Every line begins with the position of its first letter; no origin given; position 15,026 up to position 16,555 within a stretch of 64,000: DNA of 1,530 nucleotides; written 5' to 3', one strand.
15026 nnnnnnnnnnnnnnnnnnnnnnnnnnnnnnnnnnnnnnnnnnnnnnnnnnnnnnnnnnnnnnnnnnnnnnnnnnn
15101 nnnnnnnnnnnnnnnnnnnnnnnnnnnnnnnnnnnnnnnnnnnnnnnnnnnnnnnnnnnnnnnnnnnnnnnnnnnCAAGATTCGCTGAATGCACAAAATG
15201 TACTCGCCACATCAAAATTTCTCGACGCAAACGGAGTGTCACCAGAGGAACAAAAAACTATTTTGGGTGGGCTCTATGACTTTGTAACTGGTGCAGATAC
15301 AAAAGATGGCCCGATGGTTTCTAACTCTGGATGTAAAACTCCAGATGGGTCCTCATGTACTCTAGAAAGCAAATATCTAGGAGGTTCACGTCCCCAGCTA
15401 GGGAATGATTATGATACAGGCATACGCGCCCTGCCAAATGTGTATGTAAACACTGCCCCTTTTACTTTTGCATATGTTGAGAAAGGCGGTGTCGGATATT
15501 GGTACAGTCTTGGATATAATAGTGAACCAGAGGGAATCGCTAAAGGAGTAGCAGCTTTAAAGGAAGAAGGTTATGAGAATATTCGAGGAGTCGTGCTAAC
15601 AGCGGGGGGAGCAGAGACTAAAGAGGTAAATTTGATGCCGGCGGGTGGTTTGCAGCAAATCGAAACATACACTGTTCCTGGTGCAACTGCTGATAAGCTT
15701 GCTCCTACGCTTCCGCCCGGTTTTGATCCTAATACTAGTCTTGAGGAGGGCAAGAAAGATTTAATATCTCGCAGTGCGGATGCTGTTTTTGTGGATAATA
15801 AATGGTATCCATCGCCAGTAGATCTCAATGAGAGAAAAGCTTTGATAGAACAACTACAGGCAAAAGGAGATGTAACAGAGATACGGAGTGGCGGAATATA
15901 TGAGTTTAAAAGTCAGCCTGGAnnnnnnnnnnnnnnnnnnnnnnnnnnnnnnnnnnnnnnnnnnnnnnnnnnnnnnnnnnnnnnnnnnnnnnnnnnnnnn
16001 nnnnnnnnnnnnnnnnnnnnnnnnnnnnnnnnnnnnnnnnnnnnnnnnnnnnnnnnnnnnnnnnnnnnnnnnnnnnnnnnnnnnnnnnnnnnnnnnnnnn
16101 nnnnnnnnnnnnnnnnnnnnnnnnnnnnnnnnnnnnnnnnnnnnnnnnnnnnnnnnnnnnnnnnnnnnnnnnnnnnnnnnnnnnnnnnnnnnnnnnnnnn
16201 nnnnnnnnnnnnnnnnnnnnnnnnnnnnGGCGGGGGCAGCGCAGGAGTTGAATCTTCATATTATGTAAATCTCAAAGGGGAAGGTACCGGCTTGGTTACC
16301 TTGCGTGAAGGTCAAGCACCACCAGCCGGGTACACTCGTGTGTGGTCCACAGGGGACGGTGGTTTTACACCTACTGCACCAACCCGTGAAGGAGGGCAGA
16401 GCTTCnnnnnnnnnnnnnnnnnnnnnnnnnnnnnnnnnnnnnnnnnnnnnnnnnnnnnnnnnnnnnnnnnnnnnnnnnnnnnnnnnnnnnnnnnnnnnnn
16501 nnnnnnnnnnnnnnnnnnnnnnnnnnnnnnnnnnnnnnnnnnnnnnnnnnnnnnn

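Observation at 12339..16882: Tandem pair of giant, paralogous, secreted low-complexity proteins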

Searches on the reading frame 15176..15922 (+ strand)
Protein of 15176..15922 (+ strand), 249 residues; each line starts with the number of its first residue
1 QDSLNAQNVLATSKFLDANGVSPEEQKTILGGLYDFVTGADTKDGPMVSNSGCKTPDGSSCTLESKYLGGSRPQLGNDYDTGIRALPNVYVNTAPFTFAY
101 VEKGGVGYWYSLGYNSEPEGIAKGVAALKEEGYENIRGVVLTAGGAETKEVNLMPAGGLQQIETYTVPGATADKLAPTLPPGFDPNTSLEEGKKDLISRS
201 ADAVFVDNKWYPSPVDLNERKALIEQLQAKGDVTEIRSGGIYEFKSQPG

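Call 58: predict_structure(alignment_id=A4)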
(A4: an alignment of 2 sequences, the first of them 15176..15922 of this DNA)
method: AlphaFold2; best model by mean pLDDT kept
length: 249 residues; sequences in the alignment: 2
mean_pLDDT: 44.4   pTM: 0.42
mean pLDDT of the five models: 44.4, 37.2, 36.8, 36.6, 32.7
residues with pLDDT >= 90: 0; 70-90: 26; 50-70: 55; < 50: 168
segments of 3 or more residues with pLDDT < 50: 1-73, 155-249
pLDDT, mean of each block of 10 residues (from residue 1): 32 38 40 36 26 29 27 52 64 72 63 70 70 72 66 47 26 27 37 37 28 36 46 36 30
secondary structure, 60 per line:
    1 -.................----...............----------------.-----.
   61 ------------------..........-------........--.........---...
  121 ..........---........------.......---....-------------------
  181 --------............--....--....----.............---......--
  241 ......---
elements in order: H2-18 H23-37 H79-88 E96-103 E106-114 H118-130 E134-141 E148-154 E158-161 H189-200 E203-206 E209-212 H217-229 E233-238 E241-246

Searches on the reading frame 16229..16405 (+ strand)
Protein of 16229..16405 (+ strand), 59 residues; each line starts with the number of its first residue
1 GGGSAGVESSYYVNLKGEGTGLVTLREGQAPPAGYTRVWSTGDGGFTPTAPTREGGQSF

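Call 40: find_homologous_proteins(query=A3, max_evalue=10)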
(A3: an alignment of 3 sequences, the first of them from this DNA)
Query A3 (3 sequences): 13 candidates shared short words with the query, none scored E <= 10.

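Call 41: find_related_loci(query=A3, collection=viral_contigs, flank=8000)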
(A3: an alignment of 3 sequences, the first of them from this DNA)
Query A3 (59 aa) in viral_contigs; peptide patterns used: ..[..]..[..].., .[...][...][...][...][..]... (x = any residue, [..] = any of these).
49 stretches matched a pattern, but none encodes a relative of the query by tblastn (E <= 1e-3).

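Call 42: find_related_loci(query=A3, collection=metagenome_contigs, flank=8000)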
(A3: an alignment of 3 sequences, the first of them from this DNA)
Query A3 (59 aa) in metagenome_contigs; peptide patterns used: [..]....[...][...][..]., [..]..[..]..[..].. (x = any residue, [..] = any of these).
151 stretches matched a pattern; 1 encode a relative of the query (tblastn E <= 1e-3); 1 distinct loci.
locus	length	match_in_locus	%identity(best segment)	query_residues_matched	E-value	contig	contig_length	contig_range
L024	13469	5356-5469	63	12-49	1e-14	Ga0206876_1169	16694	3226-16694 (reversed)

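Call 50: search_protein_families(library=ncbifam, proteins=[L024:4294-6330:+], max_evalue=1)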
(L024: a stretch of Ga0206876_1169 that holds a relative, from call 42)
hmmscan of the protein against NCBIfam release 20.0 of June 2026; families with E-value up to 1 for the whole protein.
L024:4294-6330:+ (679 aa): 0 families

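Call 51: search_protein_families(library=phrogs, proteins=[L024:4294-6330:+], max_evalue=1)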
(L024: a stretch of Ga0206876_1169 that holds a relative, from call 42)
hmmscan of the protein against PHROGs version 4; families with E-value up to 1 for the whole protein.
L024:4294-6330:+ (679 aa): 0 families

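Call 52: search_protein_families(library=pfam, proteins=[L024:4294-6330:+], max_evalue=1)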
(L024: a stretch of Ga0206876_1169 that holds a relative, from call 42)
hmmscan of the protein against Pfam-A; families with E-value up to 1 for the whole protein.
L024:4294-6330:+ (679 aa): 0 families
